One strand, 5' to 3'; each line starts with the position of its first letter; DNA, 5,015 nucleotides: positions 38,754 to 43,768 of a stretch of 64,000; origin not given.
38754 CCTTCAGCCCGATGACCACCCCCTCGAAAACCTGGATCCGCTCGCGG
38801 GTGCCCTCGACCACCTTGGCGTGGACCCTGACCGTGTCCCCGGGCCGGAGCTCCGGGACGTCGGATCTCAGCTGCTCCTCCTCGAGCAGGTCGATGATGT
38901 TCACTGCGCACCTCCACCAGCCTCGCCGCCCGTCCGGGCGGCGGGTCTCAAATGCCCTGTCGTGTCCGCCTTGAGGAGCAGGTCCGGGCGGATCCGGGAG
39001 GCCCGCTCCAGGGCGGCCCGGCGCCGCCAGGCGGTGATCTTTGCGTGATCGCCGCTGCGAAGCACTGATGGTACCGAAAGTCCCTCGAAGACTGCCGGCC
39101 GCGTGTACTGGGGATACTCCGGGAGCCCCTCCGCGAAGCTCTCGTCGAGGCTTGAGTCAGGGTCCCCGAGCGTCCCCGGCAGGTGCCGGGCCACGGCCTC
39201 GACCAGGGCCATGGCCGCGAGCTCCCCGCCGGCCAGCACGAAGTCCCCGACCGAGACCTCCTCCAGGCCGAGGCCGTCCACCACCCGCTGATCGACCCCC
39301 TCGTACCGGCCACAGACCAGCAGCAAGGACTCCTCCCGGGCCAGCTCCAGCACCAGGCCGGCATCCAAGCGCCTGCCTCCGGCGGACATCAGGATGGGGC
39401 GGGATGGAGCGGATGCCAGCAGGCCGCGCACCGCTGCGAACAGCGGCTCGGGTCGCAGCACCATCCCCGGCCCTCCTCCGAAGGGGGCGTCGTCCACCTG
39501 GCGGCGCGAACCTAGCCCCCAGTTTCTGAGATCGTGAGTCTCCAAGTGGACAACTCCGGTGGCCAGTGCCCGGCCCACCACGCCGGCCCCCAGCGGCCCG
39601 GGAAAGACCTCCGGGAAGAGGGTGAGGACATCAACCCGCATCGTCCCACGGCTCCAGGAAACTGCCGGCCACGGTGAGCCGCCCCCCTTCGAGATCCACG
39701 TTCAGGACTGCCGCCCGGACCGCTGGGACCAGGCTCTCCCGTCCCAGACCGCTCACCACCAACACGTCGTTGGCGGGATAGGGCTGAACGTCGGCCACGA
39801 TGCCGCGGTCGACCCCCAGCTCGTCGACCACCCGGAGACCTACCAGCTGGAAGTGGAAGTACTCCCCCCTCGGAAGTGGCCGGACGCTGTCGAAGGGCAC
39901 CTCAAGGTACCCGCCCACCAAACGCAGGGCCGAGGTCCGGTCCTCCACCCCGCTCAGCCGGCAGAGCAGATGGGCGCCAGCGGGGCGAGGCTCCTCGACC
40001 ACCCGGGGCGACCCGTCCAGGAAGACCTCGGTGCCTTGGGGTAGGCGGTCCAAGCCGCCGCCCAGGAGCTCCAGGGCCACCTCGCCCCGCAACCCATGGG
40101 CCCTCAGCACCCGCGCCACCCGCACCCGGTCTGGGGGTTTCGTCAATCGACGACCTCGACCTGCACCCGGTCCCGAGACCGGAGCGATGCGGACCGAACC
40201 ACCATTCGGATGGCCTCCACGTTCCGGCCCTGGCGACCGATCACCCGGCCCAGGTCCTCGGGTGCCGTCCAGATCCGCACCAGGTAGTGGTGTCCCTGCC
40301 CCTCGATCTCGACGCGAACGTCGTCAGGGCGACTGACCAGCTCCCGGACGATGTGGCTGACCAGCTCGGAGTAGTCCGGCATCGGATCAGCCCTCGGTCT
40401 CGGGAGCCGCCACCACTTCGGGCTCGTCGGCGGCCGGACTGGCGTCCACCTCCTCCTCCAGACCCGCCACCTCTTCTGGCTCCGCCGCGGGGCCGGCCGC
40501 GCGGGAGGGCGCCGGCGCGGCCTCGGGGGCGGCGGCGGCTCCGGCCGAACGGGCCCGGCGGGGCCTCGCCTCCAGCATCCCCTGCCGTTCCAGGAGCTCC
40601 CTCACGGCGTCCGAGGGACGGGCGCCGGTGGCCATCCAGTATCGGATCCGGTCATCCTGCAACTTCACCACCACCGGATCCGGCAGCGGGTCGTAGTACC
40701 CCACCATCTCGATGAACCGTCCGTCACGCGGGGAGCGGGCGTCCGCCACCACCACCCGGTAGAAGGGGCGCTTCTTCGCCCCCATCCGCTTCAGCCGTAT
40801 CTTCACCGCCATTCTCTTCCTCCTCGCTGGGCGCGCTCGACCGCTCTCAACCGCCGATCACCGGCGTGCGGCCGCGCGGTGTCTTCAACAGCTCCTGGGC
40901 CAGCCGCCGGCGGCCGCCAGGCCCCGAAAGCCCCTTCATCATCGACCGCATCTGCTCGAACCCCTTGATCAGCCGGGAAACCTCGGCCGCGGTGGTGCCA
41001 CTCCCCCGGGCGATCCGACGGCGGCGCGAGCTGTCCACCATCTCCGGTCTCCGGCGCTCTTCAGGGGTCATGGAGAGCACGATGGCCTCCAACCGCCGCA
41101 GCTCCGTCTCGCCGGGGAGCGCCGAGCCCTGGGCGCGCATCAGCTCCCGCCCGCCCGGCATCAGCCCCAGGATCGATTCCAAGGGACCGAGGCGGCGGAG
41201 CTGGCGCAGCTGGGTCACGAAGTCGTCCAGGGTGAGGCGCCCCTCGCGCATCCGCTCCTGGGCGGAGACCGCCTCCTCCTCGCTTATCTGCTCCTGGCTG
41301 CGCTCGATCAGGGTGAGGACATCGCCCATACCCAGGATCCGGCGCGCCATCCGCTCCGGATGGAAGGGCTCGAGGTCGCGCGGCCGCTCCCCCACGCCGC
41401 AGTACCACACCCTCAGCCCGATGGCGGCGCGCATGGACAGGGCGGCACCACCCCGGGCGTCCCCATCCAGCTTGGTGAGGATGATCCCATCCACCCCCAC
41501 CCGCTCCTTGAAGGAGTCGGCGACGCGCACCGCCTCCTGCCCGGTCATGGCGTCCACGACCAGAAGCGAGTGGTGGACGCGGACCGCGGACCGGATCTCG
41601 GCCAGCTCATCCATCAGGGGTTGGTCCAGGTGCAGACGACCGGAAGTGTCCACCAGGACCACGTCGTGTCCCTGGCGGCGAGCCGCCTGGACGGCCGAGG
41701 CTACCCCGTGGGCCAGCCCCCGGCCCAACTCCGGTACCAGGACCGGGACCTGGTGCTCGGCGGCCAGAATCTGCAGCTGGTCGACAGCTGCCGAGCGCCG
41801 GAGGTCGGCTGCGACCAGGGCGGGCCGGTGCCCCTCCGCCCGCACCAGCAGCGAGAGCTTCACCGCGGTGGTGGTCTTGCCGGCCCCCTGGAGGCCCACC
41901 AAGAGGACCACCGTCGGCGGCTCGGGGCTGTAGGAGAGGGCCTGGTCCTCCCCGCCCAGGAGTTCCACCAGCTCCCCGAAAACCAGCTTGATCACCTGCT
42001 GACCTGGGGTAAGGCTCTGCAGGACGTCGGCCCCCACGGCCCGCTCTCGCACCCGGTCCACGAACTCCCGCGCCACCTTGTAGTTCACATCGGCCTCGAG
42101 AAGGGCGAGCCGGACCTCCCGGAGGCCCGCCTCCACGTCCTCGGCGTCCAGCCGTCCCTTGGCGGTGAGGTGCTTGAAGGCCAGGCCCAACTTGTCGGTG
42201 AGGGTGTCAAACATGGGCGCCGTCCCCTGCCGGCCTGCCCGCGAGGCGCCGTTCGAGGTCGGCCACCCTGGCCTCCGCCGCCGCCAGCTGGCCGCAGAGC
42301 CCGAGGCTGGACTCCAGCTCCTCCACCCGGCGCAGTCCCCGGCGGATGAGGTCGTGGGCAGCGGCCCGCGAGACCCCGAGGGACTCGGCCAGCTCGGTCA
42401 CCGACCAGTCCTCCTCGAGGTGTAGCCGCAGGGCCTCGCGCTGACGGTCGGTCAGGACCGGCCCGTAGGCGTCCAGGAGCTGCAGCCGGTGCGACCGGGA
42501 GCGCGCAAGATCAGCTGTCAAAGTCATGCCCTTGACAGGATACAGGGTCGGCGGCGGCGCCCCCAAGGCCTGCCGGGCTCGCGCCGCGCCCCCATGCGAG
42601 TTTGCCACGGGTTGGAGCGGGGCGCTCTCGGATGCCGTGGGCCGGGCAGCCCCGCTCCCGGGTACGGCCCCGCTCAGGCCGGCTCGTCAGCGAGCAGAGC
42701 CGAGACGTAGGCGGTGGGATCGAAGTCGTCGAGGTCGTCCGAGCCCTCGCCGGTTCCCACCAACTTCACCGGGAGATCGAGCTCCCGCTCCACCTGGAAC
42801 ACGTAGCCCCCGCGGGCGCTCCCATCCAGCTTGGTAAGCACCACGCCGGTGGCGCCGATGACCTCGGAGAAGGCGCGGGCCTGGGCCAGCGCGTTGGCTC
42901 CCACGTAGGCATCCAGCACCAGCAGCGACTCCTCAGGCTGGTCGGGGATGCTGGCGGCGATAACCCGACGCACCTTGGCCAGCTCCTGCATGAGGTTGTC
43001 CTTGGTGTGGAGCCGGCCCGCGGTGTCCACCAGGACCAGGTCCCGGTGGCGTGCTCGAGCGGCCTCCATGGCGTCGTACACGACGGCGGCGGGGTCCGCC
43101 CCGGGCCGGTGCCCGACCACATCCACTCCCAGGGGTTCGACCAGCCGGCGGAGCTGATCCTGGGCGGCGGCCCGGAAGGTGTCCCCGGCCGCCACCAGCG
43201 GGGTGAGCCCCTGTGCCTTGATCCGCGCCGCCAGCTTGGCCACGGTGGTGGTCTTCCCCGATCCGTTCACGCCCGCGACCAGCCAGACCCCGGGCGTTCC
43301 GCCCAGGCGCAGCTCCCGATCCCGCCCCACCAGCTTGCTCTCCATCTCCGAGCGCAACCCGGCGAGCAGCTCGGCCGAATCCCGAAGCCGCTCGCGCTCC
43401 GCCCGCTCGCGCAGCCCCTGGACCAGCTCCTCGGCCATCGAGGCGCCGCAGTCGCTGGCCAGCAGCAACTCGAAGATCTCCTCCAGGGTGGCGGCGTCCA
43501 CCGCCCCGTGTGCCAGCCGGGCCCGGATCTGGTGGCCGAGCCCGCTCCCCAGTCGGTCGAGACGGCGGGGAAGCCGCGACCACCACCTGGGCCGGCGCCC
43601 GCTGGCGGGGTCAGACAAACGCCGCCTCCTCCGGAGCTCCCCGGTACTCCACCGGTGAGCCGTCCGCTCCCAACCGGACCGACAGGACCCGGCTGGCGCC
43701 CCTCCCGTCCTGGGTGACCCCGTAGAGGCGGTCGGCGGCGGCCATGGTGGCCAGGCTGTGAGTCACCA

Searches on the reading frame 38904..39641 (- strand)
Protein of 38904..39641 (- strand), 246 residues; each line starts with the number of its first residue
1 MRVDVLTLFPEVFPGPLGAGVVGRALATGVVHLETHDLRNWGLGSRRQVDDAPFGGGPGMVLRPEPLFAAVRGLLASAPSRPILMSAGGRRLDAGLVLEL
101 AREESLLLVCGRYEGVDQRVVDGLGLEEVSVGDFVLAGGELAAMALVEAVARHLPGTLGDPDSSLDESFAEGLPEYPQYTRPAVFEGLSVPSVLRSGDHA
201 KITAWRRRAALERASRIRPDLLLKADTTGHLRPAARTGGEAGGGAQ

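Call 24: search_protein_families(library=pfam, proteins=[window:38904-39641:-], max_evalue=0.00001)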
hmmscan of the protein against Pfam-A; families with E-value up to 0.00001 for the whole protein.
window:38904-39641:- (246 aa): 1 family
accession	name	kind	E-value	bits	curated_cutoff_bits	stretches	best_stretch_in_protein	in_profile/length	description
PF01746.26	tRNA_m1G_MT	-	5.5e-49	167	27.3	1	23-219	2-195/195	tRNA (Guanine-1)-methyltransferase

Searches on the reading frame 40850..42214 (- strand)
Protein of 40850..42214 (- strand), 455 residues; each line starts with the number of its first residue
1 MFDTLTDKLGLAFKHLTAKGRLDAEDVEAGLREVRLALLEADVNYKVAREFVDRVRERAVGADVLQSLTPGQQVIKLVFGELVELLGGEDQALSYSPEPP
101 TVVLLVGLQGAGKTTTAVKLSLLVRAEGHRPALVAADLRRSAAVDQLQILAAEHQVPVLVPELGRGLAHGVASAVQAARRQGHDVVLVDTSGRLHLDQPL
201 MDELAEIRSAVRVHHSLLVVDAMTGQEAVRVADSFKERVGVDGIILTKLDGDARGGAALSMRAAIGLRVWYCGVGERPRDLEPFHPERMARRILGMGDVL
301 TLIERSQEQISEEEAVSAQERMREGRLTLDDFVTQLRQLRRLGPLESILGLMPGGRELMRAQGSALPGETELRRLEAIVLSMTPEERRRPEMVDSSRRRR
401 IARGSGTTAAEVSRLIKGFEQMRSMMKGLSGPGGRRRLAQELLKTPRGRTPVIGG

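Call 24: search_protein_families(library=pfam, proteins=[window:40850-42214:-], max_evalue=0.00001)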
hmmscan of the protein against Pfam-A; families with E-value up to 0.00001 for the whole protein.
window:40850-42214:- (455 aa): 4 families
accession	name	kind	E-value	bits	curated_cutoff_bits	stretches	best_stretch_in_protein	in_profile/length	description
PF00448.28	SRP54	-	1.2e-65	221.2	22.7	1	100-295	1-196/196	SRP54-type protein, GTPase domain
PF02978.25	SRP_SPB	-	7.6e-30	103.6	27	1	327-426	2-91/91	Signal peptide binding domain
PF02881.24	SRP54_N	-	2.9e-21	75.9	22.4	1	5-82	1-75/75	SRP54-type protein, helical bundle domain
PF02492.25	cobW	-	6.3e-06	26.3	20.7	0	102-250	2-154/180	CobW/HypB/UreG, nucleotide-binding domain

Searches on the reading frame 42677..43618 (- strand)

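Call 24: search_protein_families(library=pfam, proteins=[window:42677-43618:-], max_evalue=0.00001)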
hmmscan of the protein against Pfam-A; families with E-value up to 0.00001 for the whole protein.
window:42677-43618:- (314 aa): 3 families
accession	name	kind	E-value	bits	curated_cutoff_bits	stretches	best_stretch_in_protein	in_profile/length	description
PF00448.28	SRP54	-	4.5e-70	235.7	22.7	1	110-309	2-195/196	SRP54-type protein, GTPase domain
PF02881.24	SRP54_N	-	3.3e-07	30.9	22.4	1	37-91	15-74/75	SRP54-type protein, helical bundle domain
PF13401.12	AAA_22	-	2.5e-06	28.3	27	0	108-217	4-108/130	AAA domain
